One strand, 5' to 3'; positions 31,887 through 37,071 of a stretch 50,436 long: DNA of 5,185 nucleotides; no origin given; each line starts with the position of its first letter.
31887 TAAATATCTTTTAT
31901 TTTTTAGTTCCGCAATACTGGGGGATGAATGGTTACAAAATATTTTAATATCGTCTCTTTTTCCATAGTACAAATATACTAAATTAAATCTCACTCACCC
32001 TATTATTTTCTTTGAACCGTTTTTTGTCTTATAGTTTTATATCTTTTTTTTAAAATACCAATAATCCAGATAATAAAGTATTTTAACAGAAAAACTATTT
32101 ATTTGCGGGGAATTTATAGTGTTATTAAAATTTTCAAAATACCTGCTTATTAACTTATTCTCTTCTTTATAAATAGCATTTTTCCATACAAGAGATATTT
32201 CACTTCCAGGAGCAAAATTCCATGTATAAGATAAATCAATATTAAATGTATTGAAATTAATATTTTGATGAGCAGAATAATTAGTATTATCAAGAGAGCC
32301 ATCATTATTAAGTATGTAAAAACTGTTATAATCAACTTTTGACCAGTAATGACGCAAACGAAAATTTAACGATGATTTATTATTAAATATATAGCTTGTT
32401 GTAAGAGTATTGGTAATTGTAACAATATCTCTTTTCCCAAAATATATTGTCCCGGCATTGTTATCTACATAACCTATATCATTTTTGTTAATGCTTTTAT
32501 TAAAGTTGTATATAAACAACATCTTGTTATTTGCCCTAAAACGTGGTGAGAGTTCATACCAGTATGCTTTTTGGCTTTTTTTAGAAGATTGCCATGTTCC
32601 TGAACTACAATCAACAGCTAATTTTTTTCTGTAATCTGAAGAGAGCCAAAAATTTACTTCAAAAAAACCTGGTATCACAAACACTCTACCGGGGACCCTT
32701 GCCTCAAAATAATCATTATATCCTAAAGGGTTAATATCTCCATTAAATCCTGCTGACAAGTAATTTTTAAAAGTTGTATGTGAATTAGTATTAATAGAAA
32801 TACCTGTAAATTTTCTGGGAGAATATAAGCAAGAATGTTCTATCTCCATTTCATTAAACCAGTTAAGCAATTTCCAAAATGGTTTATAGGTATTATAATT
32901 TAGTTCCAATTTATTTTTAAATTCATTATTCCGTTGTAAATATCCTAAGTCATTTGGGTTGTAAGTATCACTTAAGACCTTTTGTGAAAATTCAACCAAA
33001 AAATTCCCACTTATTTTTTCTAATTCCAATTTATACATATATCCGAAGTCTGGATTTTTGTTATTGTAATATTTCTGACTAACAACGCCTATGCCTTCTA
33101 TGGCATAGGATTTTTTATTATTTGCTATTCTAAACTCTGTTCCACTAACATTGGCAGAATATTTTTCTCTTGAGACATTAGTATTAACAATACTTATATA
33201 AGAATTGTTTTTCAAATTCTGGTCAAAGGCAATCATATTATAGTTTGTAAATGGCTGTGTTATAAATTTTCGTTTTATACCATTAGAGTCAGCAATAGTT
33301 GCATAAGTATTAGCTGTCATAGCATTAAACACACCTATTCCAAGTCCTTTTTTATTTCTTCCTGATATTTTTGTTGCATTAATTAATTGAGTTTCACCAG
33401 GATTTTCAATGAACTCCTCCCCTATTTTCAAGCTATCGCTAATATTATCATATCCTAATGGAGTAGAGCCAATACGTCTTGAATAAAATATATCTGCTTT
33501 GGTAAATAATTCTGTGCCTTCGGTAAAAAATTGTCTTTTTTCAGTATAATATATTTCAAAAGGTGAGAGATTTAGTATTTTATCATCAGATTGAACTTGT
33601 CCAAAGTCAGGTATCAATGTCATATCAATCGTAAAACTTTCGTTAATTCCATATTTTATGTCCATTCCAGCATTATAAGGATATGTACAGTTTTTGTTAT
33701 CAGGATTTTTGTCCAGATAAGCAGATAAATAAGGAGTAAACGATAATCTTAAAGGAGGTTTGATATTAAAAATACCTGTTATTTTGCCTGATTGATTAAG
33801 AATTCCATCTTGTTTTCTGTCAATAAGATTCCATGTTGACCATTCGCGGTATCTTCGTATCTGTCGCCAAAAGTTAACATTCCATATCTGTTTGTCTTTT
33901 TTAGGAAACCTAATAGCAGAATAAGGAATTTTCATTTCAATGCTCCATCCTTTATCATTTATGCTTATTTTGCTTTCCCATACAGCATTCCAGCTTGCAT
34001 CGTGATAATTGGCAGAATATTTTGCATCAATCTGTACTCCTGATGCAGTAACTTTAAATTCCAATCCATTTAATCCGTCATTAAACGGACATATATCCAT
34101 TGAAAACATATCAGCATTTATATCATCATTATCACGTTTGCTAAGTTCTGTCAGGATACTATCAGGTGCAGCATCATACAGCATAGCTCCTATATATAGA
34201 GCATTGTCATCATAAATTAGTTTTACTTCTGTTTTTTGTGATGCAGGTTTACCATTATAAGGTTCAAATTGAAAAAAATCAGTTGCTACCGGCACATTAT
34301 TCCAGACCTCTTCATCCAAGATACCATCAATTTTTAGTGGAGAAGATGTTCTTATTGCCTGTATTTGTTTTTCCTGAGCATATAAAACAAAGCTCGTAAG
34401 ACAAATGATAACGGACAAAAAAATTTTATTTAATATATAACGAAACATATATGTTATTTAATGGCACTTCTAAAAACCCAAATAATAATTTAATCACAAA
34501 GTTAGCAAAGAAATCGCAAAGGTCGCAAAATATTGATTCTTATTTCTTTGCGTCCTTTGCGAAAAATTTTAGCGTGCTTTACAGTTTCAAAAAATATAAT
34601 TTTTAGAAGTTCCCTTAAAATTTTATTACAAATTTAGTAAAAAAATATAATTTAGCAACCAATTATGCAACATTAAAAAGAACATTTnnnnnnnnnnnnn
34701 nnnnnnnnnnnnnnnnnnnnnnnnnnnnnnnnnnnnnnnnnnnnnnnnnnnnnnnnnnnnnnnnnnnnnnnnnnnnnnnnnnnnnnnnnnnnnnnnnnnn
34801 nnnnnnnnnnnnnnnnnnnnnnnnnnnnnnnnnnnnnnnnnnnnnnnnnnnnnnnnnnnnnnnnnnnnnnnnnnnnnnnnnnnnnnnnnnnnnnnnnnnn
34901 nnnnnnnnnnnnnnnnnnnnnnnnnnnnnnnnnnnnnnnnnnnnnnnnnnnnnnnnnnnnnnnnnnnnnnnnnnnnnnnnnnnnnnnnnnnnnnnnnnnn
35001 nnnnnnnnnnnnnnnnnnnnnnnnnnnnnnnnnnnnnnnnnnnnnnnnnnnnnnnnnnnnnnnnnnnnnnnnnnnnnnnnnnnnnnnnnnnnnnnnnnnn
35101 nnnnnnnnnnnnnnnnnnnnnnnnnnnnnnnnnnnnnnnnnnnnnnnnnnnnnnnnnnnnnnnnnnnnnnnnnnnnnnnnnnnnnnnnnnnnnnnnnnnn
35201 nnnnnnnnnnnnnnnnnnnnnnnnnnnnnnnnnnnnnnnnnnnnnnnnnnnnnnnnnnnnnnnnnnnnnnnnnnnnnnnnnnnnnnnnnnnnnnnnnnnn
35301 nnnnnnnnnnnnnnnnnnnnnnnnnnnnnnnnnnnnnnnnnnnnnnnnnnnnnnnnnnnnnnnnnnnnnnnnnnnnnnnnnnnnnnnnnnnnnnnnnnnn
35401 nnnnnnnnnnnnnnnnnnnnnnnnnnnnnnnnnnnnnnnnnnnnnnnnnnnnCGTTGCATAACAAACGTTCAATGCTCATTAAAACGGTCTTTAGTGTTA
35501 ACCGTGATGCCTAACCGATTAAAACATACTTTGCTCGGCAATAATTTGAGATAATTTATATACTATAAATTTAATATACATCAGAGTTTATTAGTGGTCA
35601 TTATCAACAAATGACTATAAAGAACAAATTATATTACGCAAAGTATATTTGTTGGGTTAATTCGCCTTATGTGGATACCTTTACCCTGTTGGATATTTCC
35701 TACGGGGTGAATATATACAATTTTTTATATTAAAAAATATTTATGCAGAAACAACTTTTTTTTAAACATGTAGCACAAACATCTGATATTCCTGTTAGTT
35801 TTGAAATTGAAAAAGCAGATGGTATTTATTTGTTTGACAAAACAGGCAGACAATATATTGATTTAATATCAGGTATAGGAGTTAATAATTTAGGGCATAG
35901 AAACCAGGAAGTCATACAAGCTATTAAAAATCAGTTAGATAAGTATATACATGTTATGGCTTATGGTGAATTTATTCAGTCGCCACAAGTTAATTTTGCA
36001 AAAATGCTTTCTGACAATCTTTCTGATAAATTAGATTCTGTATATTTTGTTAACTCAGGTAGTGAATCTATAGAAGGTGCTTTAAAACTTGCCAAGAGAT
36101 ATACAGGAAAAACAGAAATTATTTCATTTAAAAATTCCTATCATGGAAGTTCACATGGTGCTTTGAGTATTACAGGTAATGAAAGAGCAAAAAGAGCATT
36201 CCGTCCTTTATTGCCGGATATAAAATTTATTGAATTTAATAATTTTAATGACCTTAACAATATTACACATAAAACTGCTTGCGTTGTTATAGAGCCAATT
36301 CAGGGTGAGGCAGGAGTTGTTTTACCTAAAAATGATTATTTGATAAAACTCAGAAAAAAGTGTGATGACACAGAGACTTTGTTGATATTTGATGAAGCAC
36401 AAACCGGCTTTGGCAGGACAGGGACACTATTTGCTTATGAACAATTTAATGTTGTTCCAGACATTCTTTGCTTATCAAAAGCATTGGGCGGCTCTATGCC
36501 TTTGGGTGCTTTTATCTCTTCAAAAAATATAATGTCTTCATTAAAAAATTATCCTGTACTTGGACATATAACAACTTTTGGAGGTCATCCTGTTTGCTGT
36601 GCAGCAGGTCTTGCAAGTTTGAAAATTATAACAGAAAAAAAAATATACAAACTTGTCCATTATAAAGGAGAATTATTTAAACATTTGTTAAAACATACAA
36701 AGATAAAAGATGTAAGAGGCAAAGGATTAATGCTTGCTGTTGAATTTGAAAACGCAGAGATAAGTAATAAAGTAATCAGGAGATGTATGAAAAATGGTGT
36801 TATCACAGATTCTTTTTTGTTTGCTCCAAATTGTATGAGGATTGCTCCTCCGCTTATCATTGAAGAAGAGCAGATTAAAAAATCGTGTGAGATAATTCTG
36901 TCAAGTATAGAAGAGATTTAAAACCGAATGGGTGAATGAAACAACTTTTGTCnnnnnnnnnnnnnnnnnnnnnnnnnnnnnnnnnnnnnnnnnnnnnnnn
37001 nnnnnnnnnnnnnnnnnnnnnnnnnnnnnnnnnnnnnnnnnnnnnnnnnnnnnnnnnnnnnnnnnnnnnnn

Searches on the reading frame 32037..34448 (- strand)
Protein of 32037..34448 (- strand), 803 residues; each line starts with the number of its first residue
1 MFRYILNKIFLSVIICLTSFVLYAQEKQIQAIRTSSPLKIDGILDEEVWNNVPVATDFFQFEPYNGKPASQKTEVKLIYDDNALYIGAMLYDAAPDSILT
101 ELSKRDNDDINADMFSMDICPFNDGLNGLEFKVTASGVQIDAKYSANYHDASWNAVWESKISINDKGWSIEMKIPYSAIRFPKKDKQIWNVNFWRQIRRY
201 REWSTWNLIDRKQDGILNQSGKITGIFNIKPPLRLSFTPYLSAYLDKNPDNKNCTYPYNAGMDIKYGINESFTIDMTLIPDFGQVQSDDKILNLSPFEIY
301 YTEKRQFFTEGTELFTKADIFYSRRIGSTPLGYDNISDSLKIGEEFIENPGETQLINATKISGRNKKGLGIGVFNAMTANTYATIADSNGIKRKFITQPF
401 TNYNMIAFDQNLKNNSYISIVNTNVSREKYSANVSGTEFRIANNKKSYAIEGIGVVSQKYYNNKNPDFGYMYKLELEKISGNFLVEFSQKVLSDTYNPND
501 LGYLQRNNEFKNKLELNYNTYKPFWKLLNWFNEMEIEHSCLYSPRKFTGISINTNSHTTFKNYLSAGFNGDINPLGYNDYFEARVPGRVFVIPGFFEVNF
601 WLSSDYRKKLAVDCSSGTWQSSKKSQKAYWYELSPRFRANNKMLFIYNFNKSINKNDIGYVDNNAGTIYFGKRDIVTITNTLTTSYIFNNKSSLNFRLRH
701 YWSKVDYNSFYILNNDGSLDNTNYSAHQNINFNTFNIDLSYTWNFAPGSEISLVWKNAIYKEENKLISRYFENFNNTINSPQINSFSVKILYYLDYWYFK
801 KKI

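Call 54: search_protein_families(library=pfam, proteins=[window:32037-34448:-], max_evalue=0.00001)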
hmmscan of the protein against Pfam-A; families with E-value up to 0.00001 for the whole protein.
window:32037-34448:- (803 aa): 2 families
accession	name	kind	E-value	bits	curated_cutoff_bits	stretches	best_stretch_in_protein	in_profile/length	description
PF19313.5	DUF5916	-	4.3e-209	696.4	22.6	1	231-802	1-571/572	Domain of unknown function (DUF5916)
PF06452.16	CBM9_1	-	1.3e-06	28.9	23.4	1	40-188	1-142/185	Carbohydrate family 9 binding domain-like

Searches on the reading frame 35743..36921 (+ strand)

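Call 54: search_protein_families(library=pfam, proteins=[window:35743-36921:+], max_evalue=0.00001)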
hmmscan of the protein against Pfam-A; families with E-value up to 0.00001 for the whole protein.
window:35743-36921:+ (392 aa): 1 family
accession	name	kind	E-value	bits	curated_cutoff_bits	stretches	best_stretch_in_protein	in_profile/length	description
PF00202.27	Aminotran_3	-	7.9e-102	341.4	30.5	1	17-386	8-400/403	Aminotransferase class-III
